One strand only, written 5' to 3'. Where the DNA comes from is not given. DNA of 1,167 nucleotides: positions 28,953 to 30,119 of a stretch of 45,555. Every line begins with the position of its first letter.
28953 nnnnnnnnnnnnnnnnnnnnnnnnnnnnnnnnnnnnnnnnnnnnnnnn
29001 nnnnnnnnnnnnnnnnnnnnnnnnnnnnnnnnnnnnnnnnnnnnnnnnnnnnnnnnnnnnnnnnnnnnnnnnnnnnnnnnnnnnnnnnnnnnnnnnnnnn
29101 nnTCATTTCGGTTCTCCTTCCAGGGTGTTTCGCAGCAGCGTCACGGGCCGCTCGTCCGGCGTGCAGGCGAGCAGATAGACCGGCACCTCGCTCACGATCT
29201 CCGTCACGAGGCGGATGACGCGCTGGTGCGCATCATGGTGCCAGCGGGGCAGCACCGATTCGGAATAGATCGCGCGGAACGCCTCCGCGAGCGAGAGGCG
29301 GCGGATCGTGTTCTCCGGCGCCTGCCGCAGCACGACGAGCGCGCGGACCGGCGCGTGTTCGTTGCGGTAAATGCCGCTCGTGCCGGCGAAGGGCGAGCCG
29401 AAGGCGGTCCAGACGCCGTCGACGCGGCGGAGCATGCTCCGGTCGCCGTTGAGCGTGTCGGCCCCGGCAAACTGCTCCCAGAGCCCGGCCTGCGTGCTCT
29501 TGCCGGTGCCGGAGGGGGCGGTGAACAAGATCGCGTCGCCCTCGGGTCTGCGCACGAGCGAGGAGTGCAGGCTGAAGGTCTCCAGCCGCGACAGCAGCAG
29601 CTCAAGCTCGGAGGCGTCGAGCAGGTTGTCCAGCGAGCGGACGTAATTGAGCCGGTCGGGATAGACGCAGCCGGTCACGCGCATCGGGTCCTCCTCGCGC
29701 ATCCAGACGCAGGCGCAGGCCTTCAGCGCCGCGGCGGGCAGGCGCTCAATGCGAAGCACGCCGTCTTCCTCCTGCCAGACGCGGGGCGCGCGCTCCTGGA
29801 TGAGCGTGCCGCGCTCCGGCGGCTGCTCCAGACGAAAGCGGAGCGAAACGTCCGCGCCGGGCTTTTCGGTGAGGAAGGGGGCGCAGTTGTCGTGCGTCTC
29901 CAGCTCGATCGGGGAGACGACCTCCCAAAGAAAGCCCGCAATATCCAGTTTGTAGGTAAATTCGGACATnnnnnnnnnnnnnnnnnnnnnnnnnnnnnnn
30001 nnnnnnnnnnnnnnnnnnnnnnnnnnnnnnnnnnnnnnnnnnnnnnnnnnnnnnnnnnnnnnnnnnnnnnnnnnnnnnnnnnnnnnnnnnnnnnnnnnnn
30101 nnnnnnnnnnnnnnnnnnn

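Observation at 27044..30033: Translationally coupled HprK-like P-loop / radical SAM-SPASM / single-pass membrane protein operon with no visible precursor peptide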

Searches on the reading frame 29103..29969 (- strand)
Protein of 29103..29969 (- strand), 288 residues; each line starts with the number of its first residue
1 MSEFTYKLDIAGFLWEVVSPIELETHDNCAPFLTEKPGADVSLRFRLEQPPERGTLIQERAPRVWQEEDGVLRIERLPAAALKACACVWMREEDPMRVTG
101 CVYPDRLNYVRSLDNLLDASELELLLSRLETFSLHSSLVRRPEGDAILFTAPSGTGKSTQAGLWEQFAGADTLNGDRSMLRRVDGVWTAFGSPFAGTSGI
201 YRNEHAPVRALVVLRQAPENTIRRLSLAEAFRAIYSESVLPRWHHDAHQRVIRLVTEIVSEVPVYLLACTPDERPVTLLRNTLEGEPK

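Call 3: search_protein_families(library=pfam, proteins=[window:29103-29969:-], max_evalue=1)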
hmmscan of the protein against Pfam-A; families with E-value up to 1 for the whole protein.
window:29103-29969:- (288 aa): 0 families

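Call 4: search_protein_families(library=ncbifam, proteins=[window:29103-29969:-], max_evalue=1)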
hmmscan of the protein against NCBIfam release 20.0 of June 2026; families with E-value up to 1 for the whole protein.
window:29103-29969:- (288 aa): 4 families
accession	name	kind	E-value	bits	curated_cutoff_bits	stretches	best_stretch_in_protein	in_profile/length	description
TIGR04249.1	SCM_chp_ScmC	equivalog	0.0027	17.1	125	1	133-234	127-233/292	SynChlorMet cassette protein ScmC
NF006742.0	PRK09270.1-1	equivalog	0.03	13.6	402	1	142-172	40-71/237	nucleoside/nucleotide kinase family protein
TIGR04352.1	HprK_rel_A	equivalog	0.12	11.5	200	1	132-160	97-124/280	HprK-related kinase A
NF006820.0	PRK09344.1-2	subfamily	0.2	10.2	636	1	122-159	204-241/529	phosphoenolpyruvate carboxykinase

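Call 5: find_homologous_proteins(query=window:29103-29969:-)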
Query window:29103-29969:- (288 aa): 3493 proteins with E <= 0.001 among 5800 candidates; the best 120 are listed.
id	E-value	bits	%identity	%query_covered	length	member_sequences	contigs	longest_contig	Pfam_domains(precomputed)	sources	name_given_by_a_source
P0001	2.4e-191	652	100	100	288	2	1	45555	PF27840.1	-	-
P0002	4.8e-169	579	88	100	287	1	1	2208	PF27840.1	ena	-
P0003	5.9e-169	579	86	100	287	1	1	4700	PF27840.1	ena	-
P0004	6.0e-169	579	86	100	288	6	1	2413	PF27840.1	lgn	-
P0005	2.1e-168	577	86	100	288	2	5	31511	PF27840.1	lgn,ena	-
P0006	2.6e-168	576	86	100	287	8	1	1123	PF27840.1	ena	-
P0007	3.0e-168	576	86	100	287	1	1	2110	PF27840.1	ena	-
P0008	3.6e-168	576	86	100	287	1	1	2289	PF27840.1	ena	-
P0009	3.8e-168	576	86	100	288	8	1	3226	PF27840.1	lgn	-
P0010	1.4e-167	574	87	100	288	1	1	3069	PF27840.1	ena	-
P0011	1.5e-167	574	85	100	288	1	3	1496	PF27840.1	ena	-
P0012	2.9e-167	573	85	100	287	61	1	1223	PF27840.1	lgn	-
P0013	2.9e-167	573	87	100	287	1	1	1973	PF27840.1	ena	-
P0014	3.3e-167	573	85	100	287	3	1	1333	PF27840.1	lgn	-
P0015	7.9e-167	572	86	100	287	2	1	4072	PF27840.1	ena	-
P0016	9.4e-165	565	85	100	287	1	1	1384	PF27840.1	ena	-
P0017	1.1e-164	565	86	100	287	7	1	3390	PF27840.1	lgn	-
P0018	2.0e-164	564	85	99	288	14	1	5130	PF27840.1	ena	-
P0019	3.0e-164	563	85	100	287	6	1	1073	PF27840.1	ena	-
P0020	3.2e-164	563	84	100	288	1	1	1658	PF27840.1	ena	-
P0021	1.7e-163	561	85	99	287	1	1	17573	PF27840.1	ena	-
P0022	1.8e-163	561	85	100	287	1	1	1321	PF27840.1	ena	-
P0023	3.3e-163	560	85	99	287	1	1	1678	PF27840.1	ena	-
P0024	3.8e-163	560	84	100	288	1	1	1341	PF27840.1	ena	-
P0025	8.4e-163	558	85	99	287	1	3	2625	PF27840.1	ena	-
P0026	9.3e-162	555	84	99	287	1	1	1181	PF27840.1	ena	-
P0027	1.2e-161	555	83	100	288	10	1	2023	PF27840.1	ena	-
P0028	1.3e-161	554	84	99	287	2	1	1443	PF27840.1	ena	-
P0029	2.8e-161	553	84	99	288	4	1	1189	PF27840.1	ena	-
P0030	4.8e-161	553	83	100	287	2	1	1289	PF27840.1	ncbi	-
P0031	1.1e-160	551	85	99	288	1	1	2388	PF27840.1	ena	-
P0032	1.9e-160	551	84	100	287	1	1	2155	PF27840.1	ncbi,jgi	jgi:hypothetical protein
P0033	2.2e-159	547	83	100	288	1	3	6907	PF27840.1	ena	-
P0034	3.0e-159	547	83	100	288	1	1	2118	PF27840.1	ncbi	-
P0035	4.4e-159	546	84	99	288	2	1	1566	PF27840.1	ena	-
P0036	4.8e-159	546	83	100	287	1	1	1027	PF27840.1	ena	-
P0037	8.1e-159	545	85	100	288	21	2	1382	PF27840.1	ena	-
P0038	3.4e-158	543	84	100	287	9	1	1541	PF27840.1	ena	-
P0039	3.9e-158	543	83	99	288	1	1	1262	PF27840.1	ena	-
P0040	4.2e-157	540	83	99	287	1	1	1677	PF27840.1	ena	-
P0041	2.7e-156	537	82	100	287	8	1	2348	PF27840.1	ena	-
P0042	5.0e-154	530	79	100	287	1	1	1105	PF27840.1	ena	-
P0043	4.6e-153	526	81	100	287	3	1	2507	PF27840.1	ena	-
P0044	6.8e-152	523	80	99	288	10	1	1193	PF27840.1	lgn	-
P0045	1.6e-151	521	80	99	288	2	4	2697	PF27840.1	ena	-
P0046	8.3e-151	519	80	99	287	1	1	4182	PF27840.1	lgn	-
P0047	1.8e-150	518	78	100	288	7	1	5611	PF27840.1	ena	-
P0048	4.1e-150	517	76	99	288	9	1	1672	PF27840.1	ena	-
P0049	2.3e-149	514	77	100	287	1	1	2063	PF27840.1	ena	-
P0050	3.5e-149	514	79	100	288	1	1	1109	PF27840.1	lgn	-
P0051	1.8e-144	498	76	99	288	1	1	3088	PF27840.1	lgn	-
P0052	1.9e-143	495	77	99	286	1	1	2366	PF27840.1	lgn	-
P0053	2.0e-141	488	76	99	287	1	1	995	PF27840.1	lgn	-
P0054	1.7e-140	485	74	99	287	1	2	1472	PF27840.1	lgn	-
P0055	4.8e-137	474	71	99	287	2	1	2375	PF27840.1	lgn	-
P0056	2.2e-136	472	72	99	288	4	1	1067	PF27840.1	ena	-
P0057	3.9e-136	471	71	99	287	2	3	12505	PF27840.1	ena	-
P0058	3.0e-135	468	72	99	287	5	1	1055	PF27840.1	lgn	-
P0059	6.5e-135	467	71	99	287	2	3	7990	PF27840.1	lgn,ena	-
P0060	6.8e-135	467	71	99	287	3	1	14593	PF27840.1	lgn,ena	-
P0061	6.5e-132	457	71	99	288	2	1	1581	PF27840.1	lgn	-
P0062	3.9e-131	454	69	99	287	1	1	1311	PF27840.1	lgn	-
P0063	1.3e-127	443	69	99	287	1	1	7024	PF27840.1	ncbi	-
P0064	4.0e-125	435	83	79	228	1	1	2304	PF27840.1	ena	-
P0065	1.6e-124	433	68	100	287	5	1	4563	PF27840.1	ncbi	-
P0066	5.2e-124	431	69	99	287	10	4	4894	PF27840.1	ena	-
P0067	2.5e-101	357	57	99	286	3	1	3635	PF27840.1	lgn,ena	-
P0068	4.2e-100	353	58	98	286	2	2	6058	PF27840.1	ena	-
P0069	2.1e-99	350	57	98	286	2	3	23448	PF27840.1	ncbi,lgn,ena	-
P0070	1.1e-98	348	58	98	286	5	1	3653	PF27840.1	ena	-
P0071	3.3e-97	343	56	99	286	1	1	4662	PF27840.1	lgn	-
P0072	6.1e-97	342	55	99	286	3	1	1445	PF27840.1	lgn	-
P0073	1.1e-93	332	55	99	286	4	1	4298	PF27840.1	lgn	-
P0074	6.2e-93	329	52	99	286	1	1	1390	PF27840.1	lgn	-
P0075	2.6e-92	327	53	99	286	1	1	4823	PF27840.1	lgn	-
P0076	5.9e-92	326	52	98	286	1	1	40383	PF27840.1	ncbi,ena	-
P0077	9.8e-91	322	53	97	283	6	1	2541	PF27840.1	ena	-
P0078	1.2e-90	322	52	98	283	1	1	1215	PF27840.1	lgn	-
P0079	1.3e-90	322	91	57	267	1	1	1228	PF27840.1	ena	-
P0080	2.7e-90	320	49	99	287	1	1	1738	PF27840.1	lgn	-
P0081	9.1e-90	319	52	99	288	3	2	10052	PF27840.1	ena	-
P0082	1.3e-89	318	52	99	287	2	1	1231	PF27840.1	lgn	-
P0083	1.4e-88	315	50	99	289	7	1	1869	PF27840.1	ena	-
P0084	2.1e-88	314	51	99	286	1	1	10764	PF27840.1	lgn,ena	-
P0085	1.0e-87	312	52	99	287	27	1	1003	PF27840.1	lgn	-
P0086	1.2e-86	309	52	99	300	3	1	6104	PF27840.1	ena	-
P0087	1.3e-86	308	52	96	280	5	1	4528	PF27840.1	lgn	-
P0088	1.7e-86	308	53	99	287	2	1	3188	PF27840.1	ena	-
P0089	2.3e-86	308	51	98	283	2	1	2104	PF27840.1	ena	-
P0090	2.8e-86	307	50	99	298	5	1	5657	PF27840.1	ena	-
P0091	3.0e-86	307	52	99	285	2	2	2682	PF27840.1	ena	-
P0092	2.5e-85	304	51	99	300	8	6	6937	PF27840.1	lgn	-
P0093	7.3e-85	303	52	95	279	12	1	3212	PF27840.1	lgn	-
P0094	9.4e-85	302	51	99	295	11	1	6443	PF27840.1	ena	-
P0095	9.5e-85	302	50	100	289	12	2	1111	PF27840.1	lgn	-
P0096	9.8e-85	302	49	97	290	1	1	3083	PF27840.1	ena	-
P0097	1.0e-84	302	50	98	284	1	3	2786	PF27840.1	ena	-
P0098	1.2e-84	302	52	96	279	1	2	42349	PF27840.1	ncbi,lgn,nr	ncbi:MAG: hypothetical protein SPF59_08765 [Oscillospiraceae bacterium]|nr:hypothetical protein [Osc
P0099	2.1e-84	301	50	99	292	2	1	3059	PF27840.1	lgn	-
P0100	2.2e-84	301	50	99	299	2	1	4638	PF27840.1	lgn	-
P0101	2.8e-84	301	50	99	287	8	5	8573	PF27840.1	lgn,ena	-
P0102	3.9e-84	300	51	96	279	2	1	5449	PF27840.1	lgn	-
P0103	5.1e-84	300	50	99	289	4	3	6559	PF27840.1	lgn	-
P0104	5.5e-84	300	49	99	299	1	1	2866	PF27840.1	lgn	-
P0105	6.9e-84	299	51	96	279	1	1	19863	PF27840.1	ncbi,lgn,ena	-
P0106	7.4e-84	299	51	96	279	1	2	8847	PF27840.1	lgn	-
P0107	1.0e-83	299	51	96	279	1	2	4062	PF27840.1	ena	-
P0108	1.1e-83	299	51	96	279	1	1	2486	PF27840.1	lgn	-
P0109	1.2e-83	299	50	99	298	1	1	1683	PF27840.1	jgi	jgi:hypothetical protein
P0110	1.3e-83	299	50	99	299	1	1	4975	PF27840.1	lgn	-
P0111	1.3e-83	298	52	96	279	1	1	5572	PF27840.1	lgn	-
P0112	1.4e-83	298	51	96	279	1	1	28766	PF27840.1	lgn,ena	-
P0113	2.7e-83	298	51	96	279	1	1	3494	PF27840.1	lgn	-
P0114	2.7e-83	297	51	96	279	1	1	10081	PF27840.1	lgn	-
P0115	3.3e-83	297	50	99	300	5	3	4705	PF27840.1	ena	-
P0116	3.7e-83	297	51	96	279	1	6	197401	PF27840.1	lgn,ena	-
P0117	5.1e-83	297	51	96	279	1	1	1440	PF27840.1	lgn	-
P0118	5.5e-83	296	49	99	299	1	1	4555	PF27840.1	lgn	-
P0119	7.6e-83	296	49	99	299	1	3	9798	PF27840.1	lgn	-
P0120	9.8e-83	296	51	96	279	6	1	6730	PF27840.1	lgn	-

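Call 7: find_encoding_contigs(protein=P0116, flank=6000, max_places=3)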
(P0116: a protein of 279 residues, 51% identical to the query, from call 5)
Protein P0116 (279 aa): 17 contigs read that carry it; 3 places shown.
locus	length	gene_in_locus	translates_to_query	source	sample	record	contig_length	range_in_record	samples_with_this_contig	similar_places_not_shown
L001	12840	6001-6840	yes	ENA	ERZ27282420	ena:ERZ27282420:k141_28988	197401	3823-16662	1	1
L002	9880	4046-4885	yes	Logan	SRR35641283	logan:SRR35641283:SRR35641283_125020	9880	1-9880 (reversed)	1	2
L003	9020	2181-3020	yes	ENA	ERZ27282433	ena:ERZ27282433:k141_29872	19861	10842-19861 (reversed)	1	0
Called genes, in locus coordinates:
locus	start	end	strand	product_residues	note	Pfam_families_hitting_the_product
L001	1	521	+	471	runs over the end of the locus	PF13091:PLDc_2, PF00614:PLDc (weak)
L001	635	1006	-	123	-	PF01042:Ribonuc_L-PSP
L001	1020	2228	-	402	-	PF00291:PALP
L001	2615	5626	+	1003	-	PF00092:VWA (faint), PF13519:VWA_2 (faint)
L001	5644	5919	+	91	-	-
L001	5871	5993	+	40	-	-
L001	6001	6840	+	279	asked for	PF27840:ScmC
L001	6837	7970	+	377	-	PF04055:Radical_SAM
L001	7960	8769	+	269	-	-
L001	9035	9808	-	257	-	-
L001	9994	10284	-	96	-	-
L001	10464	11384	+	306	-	PF03547:Mem_trans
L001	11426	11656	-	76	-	PF13560:HTH_31, PF12844:HTH_19, PF01381:HTH_3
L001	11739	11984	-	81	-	PF12844:HTH_19, PF01381:HTH_3, PF13560:HTH_31 (weak)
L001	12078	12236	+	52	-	-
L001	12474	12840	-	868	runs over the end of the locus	PF02861:Clp_N, PF23569:NBD_SMAX1, PF00004:AAA, PF17871:AAA_lid_9, PF00004:AAA, PF07724:AAA_2, PF07728:AAA_5, PF10431:ClpB_D2-small, +11 more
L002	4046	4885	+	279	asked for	PF27840:ScmC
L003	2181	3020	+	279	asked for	PF27840:ScmC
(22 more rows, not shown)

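Call 8: find_encoding_contigs(protein=P0076, flank=6000, max_places=3)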
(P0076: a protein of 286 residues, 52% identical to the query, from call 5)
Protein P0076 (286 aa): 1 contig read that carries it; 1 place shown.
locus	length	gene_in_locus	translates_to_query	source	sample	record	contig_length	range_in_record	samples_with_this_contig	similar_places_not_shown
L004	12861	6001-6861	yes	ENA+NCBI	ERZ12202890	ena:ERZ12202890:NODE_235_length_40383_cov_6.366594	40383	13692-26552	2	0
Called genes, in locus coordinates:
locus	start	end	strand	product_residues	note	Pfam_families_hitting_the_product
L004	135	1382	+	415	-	PF00890:FAD_binding_2 (faint), PF01266:DAO (faint), PF03486:HI0933_like, PF07992:Pyr_redox_2, PF13454:NAD_binding_9 (weak), PF13738:Pyr_redox_3 (faint), PF22780:HI0933_like_1st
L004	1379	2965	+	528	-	PF28550:DUF8436, PF01266:DAO (faint), PF21688:FAD-depend_C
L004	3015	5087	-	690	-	PF00069:Pkinase, PF07714:PK_Tyr_Ser-Thr, PF02368:Big_2, PF22359:Big-like (faint), PF26182:Ig_NUP210_5th (faint), PF26918:Ig_Eae (faint), PF02368:Big_2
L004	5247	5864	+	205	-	-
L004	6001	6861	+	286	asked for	PF27840:ScmC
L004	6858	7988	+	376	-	PF04055:Radical_SAM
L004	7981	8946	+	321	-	-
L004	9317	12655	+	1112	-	PF21445:ADDB_N, PF12705:PDDEXK_1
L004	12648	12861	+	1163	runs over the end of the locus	PF00580:UvrD-helicase, PF01443:Viral_helicase1 (faint), PF13245:AAA_19 (weak), PF13361:UvrD_C, PF13538:UvrD_C_2 (faint), PF12705:PDDEXK_1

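Call 14: find_related_loci(query=A3, collection=genome_contigs, flank=6000)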
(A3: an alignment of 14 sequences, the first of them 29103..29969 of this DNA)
Query A3 (288 aa) in genome_contigs; peptide patterns used: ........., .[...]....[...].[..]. (x = any residue, [..] = any of these).
599 stretches matched a pattern (row limit reached: there are more); 589 encode a relative of the query (tblastn E <= 1e-3); the best 80 are kept; 80 distinct loci.
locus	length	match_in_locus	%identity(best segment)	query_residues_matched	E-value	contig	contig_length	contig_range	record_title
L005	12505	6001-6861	80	1-287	2e-154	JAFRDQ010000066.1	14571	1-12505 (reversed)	MAG: Oscillospiraceae bacterium isolate RGIG2400 Goat_Ileum-4__c166554, whole genome shotgun sequence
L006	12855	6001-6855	71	1-286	5e-140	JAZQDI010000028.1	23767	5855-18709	MAG: Oscillospiraceae bacterium isolate T1900044636_TS20190102.MAGScoT_cleanbin_000075 SGB_1159_k141_1192452, whole geno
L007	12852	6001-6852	50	1-286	9e-89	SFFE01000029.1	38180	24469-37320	MAG: Clostridiales bacterium isolate W0P39.002 Contig2789, whole genome shotgun sequence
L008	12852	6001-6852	50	1-286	3e-88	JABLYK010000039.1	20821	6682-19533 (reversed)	MAG: Oscillospiraceae bacterium isolate SQ_MAG_9 NODE_3175_length_20821_cov_19.507849, whole genome shotgun sequence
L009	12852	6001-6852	50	1-286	7e-86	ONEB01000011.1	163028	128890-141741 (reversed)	uncultured Clostridiales bacterium isolate RUG221 genome assembly, contig: scaffold_256, whole genome shotgun sequence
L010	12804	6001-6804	33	17-283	3e-53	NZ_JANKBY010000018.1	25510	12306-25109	Terrisporobacter muris strain DSM 29186 NODE_18_length_25510_cov_25.284679, whole genome shotgun sequence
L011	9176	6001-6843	37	4-284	7e-53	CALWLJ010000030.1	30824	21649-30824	MAG: uncultured Mediterraneibacter sp. isolate BRZ_HT__bin23 genome assembly, contig: BRZ_HT__NODE_2191_length_30824_cov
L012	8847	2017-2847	38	6-283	1e-52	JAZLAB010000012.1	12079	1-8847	MAG: Faecousia sp. isolate T1900045082_TC20190076.MAGScoT_cleanbin_000012 SGB_4664_k141_2049741, whole genome shotgun se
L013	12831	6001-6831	38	6-283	5e-52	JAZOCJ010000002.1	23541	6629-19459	MAG: Faecousia sp. isolate T1900044756_TS20190222.MAGScoT_cleanbin_000051 SGB_2283_k141_3178130, whole genome shotgun se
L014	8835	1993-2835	34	4-284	1e-51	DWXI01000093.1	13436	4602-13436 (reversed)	MAG TPA_asm: Candidatus Mediterraneibacter intestinigallinarum isolate ChiBcec15-2237 ChiBcec15__C52600_L13436_SAMN08010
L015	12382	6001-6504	49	115-283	7e-51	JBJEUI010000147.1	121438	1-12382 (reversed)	MAG: Candidatus Ventricola sp. isolate LOHA14_bin.004 NODE_29_length_121438_cov_14.004366, whole genome shotgun sequence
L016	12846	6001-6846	34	1-284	5e-57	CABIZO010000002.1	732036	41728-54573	Peptostreptococcaceae bacterium isolate MGYG-HGUT-00102 genome assembly, contig: .20298_2_47.2, whole genome shotgun seq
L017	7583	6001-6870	36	1-288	1e-50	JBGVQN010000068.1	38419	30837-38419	MAG: Lachnospiraceae bacterium isolate fecal_MAG_163 fecal_MAG_163_contig_0068, whole genome shotgun sequence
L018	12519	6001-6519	43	115-288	2e-50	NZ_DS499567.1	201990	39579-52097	Intestinibacter bartlettii DSM 16795 Scfld_02_15, whole genome shotgun sequence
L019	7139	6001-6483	51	122-283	6e-50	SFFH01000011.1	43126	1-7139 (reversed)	MAG: Clostridiales bacterium isolate W0P39.006 Contig412, whole genome shotgun sequence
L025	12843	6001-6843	38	6-283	3e-47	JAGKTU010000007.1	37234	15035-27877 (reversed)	MAG: Clostridia bacterium isolate cow5.11 cow5_11_25, whole genome shotgun sequence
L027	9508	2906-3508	44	86-286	1e-46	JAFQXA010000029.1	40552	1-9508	MAG: Clostridia bacterium isolate RGIG2228 Goat_Colon.Co__c2097996, whole genome shotgun sequence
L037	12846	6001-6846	36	4-283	1e-45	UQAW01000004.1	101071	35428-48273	uncultured Lachnospiraceae bacterium isolate UMGS96 genome assembly, contig: NODE_7_length_101071_cov_7.4943, whole geno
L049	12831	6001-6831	33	10-284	7e-44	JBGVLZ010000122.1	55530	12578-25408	MAG: Eubacteriales bacterium isolate fecal_MAG_27 fecal_MAG_27_contig_0122, whole genome shotgun sequence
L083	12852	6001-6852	34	4-286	9e-41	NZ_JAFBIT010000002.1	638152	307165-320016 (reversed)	Anaeromassilibacillus senegalensis strain An867 An867_NODE_2_length_638152_cov_28.427920_pilon, whole genome shotgun seq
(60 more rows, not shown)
